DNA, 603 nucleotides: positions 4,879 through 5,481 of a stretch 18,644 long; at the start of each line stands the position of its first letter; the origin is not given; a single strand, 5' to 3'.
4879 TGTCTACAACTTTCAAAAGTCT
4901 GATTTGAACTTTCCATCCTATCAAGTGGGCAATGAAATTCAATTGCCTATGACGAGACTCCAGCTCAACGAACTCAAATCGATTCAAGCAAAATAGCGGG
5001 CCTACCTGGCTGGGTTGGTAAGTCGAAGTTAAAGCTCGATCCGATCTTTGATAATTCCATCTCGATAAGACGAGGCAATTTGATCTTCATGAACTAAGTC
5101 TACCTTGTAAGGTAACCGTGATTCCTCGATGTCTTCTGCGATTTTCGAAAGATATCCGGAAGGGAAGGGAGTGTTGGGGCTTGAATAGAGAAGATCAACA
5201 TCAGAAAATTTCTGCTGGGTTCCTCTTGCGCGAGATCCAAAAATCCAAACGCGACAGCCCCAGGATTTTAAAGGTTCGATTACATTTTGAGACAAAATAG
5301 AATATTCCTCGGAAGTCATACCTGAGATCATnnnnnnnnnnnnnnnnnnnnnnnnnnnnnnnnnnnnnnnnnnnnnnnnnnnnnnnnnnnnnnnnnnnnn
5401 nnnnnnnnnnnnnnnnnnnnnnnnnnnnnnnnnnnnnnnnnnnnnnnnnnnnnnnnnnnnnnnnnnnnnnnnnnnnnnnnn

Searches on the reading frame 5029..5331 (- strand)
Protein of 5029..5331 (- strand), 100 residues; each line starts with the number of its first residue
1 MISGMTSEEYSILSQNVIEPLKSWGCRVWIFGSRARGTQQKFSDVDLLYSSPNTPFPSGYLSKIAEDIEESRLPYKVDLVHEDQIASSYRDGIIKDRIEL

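Call 3: search_protein_families(library=pfam, proteins=[window:5029-5331:-], max_evalue=0.01)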
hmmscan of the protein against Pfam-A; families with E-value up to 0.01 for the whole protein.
window:5029-5331:- (100 aa): 2 families
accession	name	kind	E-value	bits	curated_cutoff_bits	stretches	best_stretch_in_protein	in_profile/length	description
PF01909.29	NTP_transf_2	-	2.7e-10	40.9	21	1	25-97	14-89/93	Nucleotidyltransferase domain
PF18765.7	Polbeta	-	9.6e-10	38.9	26.9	1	28-97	16-84/93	Polymerase beta, Nucleotidyltransferase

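Call 9: search_protein_families(library=padloc, proteins=[window:5029-5331:-], max_evalue=0.01)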
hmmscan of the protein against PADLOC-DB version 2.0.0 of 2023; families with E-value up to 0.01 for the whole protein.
window:5029-5331:- (100 aa): 8 families
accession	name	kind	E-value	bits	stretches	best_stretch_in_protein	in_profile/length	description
PDLC04902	PDC-S09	-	1.7e-11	42.3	1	27-98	23-93/97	-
PDLC04904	PDC-S09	-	2.1e-11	42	1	26-99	25-97/104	-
PDLC04906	PDC-S09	-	2.5e-08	32.2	1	12-97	10-95/98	-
PDLC04907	PDC-S09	-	3.6e-05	21.9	1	27-47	29-49/114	-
PDLC04903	PDC-S09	-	5.1e-05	21.5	1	27-48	28-49/108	-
PDLC04905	PDC-S09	-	6.6e-05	21.2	1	27-91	23-88/101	-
PDLC04368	PDC-M05A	-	0.00038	18.3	1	18-49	100-131/201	-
PDLC03138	Specificity_I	-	0.00047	17.3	1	27-91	24-87/485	Type I specificity subunit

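Call 10: search_protein_families(library=ncbifam, proteins=[window:5029-5331:-], max_evalue=0.001)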
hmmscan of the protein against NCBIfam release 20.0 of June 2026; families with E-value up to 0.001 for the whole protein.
window:5029-5331:- (100 aa): 2 families
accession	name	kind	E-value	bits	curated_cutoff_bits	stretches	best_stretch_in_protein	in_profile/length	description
NF047752.1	MntA_antitoxin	equivalog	1.1e-08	34.8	60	1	28-98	10-78/106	type VII toxin-antitoxin system MntA family adenylyltransferase antitoxin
NF051895.1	anti_phage_HalB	equivalog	0.00045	19.9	190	1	30-49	4-23/211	anti-phage Hailong system nucleotidyltransferase HalB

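Call 12: search_solved_structures(query=window:5029-5331:-, max_evalue=0.01, show_alignments=2)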
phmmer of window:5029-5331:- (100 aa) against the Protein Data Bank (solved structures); distinct sequences matched with E-value up to 0.01: 2.
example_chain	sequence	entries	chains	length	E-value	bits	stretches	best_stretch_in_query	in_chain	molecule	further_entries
1no5_A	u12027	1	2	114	1.9e-07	34.5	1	7-93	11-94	Hypothetical protein HI0073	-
1wot_A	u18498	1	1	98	0.0038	20.6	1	25-99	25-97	PUTATIVE MINIMAL NUCLEOTIDYLTRANSFERASE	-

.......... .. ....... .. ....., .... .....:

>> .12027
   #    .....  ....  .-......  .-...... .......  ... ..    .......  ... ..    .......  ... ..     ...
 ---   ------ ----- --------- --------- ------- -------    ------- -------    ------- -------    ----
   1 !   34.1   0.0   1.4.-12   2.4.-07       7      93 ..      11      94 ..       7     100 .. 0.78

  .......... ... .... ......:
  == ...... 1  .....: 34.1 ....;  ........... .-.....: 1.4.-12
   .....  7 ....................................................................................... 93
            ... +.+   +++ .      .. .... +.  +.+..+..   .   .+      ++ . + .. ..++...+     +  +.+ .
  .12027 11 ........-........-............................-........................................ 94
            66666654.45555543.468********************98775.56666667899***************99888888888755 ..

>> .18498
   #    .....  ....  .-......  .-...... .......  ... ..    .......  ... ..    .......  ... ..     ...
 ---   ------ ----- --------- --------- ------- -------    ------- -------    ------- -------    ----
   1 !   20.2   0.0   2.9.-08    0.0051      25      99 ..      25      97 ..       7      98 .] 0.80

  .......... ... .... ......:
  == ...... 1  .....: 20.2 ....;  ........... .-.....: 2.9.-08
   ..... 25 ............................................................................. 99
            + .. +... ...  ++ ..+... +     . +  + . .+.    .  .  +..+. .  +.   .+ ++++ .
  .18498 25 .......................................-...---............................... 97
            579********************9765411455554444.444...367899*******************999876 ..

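Call 47: search_solved_structures(query=A3, max_evalue=0.01, show_alignments=3)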
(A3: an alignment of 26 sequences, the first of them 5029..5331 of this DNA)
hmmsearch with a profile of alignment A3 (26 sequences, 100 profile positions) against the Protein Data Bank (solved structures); distinct sequences matched with E-value up to 0.01: 19.
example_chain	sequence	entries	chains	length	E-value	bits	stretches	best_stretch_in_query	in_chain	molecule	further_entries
1no5_A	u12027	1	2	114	3.3e-21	78.3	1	3-97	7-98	Hypothetical protein HI0073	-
1wot_A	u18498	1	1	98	6.9e-09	38.8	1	23-99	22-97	PUTATIVE MINIMAL NUCLEOTIDYLTRANSFERASE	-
8xeh_E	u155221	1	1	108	1e-07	35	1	15-85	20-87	MNT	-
8xeo_A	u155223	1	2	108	2.4e-07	33.9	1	15-85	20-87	MNT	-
2rff_A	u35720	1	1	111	4e-07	33.1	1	12-53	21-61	Putative nucleotidyltransferase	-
5yep_A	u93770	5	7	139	5e-06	29.6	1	13-93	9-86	Toxin-antitoxin system antidote Mnt family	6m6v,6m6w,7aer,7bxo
9xbd_E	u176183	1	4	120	2.8e-05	27.2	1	10-81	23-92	Nucleotidyltransferase domain-containing protein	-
6sxj_A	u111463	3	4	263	6.3e-05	26.1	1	8-60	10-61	Streptomycin 3''-adenylyltransferase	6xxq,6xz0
1ylq_A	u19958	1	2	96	0.00014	25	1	13-93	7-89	putative nucleotidyltransferase, hypothetical protein AF0614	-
9z7q_I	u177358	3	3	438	0.00034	23.8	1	17-83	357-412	Cmr1-MntA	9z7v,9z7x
7uy4_A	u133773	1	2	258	0.00044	23.4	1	9-71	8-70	Aminoglycoside (3'') (9) adenylyltransferase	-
3nyb_A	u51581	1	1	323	0.00079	22.6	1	3-83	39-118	Poly(A) RNA polymerase protein 2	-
6m6u_A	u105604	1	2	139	0.001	22.2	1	13-93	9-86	Toxin-antitoxin system antitoxin MntA family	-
5z4a_A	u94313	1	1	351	0.0033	20.6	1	10-53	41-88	Terminal uridylyltransferase Tailor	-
5z4c_A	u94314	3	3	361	0.0035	20.5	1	10-53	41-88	Terminal uridylyltransferase Tailor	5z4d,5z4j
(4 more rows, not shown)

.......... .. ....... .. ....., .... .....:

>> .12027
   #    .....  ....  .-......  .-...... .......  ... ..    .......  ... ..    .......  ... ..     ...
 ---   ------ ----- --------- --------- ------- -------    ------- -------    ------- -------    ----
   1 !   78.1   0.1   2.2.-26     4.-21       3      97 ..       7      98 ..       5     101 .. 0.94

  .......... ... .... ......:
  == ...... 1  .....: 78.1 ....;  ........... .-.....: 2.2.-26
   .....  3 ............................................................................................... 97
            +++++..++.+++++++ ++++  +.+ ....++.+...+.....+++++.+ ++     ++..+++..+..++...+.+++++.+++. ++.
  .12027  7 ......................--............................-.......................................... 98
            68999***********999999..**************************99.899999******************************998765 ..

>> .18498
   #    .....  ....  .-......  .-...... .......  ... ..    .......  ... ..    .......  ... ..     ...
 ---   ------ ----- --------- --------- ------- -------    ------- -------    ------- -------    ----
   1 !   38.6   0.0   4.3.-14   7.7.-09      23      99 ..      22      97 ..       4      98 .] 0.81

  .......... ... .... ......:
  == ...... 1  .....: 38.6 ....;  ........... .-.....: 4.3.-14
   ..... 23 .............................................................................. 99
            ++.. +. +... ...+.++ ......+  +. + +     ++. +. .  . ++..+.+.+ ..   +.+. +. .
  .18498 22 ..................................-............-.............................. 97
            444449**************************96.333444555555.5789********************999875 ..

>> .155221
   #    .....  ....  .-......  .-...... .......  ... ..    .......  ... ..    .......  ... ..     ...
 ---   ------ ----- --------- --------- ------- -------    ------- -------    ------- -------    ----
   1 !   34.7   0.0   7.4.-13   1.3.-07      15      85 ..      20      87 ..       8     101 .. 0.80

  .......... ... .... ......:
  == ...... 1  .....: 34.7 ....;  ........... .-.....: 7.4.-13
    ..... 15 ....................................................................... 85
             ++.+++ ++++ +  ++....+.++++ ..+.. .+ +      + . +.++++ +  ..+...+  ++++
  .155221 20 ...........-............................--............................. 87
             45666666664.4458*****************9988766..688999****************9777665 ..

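Call 58: search_protein_families(library=phrogs, proteins=[window:5029-5331:-], max_evalue=0.01)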
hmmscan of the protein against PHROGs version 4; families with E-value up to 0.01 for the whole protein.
window:5029-5331:- (100 aa): 0 families
